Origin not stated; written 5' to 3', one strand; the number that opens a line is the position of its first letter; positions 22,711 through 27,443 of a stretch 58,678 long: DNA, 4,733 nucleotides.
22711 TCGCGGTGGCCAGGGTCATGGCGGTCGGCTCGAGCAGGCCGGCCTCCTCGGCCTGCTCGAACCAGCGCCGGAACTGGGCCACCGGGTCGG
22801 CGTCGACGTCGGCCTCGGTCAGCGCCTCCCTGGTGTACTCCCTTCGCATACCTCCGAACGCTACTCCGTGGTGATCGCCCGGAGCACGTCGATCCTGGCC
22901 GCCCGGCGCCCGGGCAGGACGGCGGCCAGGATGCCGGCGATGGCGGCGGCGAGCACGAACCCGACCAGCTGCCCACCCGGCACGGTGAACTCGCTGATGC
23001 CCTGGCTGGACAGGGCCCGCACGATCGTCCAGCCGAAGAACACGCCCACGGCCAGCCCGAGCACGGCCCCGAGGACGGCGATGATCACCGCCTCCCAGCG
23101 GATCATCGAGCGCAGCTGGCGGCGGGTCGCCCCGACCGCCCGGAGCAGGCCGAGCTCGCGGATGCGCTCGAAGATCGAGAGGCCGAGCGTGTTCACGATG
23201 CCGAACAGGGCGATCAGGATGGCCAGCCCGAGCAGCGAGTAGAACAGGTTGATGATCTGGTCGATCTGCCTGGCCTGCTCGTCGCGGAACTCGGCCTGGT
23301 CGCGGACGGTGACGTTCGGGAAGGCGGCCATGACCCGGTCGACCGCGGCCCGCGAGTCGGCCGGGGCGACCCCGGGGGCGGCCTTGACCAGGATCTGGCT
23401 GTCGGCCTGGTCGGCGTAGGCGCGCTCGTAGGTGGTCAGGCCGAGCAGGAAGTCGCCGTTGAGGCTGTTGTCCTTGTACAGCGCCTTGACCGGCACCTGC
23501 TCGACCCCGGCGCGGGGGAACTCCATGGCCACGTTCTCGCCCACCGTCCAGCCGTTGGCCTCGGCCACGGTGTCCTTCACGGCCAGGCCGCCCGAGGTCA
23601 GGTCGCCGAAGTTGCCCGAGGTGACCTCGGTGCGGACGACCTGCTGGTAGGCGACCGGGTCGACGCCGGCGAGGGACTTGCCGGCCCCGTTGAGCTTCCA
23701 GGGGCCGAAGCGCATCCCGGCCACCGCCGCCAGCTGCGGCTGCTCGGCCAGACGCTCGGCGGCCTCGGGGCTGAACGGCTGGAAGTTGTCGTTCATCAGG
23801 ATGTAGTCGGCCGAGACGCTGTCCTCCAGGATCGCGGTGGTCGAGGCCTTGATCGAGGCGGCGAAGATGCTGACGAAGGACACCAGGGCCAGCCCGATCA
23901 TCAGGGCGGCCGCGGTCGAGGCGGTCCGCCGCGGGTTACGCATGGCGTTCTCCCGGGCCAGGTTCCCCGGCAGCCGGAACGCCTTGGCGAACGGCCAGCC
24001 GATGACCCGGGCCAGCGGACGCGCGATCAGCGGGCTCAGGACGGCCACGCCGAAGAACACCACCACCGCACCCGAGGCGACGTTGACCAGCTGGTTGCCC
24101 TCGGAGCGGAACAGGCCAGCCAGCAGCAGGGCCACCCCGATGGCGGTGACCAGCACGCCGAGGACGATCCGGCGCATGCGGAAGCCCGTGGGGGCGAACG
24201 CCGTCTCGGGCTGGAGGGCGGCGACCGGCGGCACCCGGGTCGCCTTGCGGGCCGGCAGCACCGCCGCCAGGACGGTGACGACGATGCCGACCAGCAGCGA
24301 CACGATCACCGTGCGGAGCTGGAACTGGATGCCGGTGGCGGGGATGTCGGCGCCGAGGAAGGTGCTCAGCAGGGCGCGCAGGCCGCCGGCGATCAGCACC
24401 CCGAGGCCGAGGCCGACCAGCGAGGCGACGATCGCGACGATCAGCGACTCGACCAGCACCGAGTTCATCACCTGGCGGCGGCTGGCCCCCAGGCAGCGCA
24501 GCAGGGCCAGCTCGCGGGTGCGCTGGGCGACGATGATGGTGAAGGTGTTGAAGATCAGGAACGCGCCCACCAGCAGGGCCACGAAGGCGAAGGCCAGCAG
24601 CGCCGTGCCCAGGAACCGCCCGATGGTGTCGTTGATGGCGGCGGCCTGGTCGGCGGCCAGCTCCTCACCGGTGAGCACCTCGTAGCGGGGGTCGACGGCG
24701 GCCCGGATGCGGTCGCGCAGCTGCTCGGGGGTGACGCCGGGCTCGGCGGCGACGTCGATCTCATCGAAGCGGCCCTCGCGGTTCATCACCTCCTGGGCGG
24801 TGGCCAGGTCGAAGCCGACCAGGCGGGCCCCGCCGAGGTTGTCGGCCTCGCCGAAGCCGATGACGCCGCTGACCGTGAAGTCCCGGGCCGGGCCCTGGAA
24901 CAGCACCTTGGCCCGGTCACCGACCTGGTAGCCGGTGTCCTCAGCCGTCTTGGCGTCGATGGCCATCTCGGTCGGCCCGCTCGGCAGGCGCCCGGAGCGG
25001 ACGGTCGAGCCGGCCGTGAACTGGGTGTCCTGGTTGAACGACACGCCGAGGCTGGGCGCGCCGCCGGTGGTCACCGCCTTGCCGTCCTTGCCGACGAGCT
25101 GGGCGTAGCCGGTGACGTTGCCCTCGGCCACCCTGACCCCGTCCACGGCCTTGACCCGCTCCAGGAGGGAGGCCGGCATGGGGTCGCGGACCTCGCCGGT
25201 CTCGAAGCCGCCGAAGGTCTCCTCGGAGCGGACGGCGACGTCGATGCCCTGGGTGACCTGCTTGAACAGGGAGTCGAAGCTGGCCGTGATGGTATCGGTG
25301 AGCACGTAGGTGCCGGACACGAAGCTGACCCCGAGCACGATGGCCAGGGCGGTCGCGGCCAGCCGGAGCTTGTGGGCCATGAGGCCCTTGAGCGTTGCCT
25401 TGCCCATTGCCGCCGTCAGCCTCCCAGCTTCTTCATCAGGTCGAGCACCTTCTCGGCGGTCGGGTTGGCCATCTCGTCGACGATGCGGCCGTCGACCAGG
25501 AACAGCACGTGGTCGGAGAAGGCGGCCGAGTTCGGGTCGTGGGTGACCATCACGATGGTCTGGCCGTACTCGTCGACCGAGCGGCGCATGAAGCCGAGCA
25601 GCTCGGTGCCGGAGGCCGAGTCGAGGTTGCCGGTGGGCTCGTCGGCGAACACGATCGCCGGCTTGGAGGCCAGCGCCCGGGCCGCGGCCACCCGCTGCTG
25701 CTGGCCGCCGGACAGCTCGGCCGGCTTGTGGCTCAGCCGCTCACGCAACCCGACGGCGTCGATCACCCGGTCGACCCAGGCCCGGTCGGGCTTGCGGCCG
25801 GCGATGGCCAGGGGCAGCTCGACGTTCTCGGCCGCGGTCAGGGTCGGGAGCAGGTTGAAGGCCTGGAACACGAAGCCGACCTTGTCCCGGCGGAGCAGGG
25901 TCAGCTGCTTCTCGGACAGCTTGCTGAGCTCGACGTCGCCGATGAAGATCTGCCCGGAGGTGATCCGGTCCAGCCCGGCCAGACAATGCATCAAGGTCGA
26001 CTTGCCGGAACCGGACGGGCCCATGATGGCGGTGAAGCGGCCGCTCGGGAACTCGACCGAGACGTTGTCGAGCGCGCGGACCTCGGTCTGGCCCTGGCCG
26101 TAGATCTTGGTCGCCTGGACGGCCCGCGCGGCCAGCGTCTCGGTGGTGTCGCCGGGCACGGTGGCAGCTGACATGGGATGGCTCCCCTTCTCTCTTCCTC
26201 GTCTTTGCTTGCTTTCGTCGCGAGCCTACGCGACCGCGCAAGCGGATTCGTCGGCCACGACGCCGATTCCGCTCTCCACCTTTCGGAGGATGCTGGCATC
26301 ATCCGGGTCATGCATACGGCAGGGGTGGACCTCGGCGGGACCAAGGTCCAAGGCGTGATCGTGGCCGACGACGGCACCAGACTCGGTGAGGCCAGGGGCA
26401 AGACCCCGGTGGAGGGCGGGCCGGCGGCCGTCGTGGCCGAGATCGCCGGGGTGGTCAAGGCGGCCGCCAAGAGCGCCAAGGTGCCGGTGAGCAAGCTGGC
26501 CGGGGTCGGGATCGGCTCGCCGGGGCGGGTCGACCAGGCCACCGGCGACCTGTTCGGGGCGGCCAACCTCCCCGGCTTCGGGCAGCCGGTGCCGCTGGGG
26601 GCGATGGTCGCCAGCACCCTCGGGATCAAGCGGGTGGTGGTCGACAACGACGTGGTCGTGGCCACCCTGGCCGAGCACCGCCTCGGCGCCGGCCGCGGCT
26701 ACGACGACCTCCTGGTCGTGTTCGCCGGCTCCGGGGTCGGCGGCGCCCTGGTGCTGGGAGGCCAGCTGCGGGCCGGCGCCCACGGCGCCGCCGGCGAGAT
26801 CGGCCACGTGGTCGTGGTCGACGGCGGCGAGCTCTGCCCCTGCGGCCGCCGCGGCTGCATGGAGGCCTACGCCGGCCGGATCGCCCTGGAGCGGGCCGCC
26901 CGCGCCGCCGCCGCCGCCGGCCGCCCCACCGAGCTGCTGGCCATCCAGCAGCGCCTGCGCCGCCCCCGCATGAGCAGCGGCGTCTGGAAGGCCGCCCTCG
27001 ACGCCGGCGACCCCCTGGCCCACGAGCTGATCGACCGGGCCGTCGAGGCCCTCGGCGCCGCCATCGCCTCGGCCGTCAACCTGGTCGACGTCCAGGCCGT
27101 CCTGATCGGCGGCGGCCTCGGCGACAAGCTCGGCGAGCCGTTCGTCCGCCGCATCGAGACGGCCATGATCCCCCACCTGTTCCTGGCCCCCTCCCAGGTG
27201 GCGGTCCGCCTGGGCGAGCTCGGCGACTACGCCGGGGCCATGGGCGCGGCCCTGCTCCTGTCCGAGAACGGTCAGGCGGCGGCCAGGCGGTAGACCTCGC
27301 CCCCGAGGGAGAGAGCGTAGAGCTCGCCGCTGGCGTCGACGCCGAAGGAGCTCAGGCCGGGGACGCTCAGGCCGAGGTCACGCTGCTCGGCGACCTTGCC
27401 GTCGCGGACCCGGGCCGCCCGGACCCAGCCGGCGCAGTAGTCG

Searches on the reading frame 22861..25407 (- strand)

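Call 92: search_protein_families(library=pfam, proteins=[window:22861-25407:-], max_evalue=0.00001)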
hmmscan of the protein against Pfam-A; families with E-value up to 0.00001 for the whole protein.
window:22861-25407:- (848 aa): 2 families
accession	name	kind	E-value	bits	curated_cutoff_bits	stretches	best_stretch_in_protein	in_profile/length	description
PF02687.27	FtsX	-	1.2e-40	138.7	25.5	2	272-394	2-120/120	FtsX-like permease C-terminal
PF12704.14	MacB_PCD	-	1.2e-25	91.4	27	2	17-236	2-206/207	MacB-like periplasmic core domain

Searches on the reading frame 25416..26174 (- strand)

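Call 93: search_protein_families(library=pfam, proteins=[window:25416-26174:-], max_evalue=0.00001)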
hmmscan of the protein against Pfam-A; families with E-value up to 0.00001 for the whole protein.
window:25416-26174:- (252 aa): 2 families
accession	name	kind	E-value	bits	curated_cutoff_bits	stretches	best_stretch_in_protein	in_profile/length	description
PF00005.33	ABC_tran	-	8.1e-33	114.4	25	1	35-181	1-136/137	ABC transporter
PF13304.12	AAA_21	-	3.3e-06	27.8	27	0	47-71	1-25/304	AAA domain, putative AbiEii toxin, Type IV TA system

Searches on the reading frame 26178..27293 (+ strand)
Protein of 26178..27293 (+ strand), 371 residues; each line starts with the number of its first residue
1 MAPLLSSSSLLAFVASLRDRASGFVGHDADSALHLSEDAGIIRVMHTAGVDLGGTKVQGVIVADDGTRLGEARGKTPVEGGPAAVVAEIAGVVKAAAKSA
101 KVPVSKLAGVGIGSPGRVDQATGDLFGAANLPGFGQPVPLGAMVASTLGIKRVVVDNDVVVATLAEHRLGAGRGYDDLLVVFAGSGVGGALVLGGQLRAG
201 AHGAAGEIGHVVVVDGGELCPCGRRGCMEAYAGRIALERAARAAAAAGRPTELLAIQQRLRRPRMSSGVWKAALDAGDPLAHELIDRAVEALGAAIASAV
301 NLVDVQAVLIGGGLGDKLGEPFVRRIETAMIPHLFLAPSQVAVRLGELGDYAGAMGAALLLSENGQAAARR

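Call 93: search_protein_families(library=pfam, proteins=[window:26178-27293:+], max_evalue=0.00001)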
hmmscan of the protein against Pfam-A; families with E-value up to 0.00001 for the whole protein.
window:26178-27293:+ (371 aa): 1 family
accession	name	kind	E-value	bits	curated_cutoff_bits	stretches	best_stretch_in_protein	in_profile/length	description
PF00480.26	ROK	-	2.7e-51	175.3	22.9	1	48-362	2-292/294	ROK family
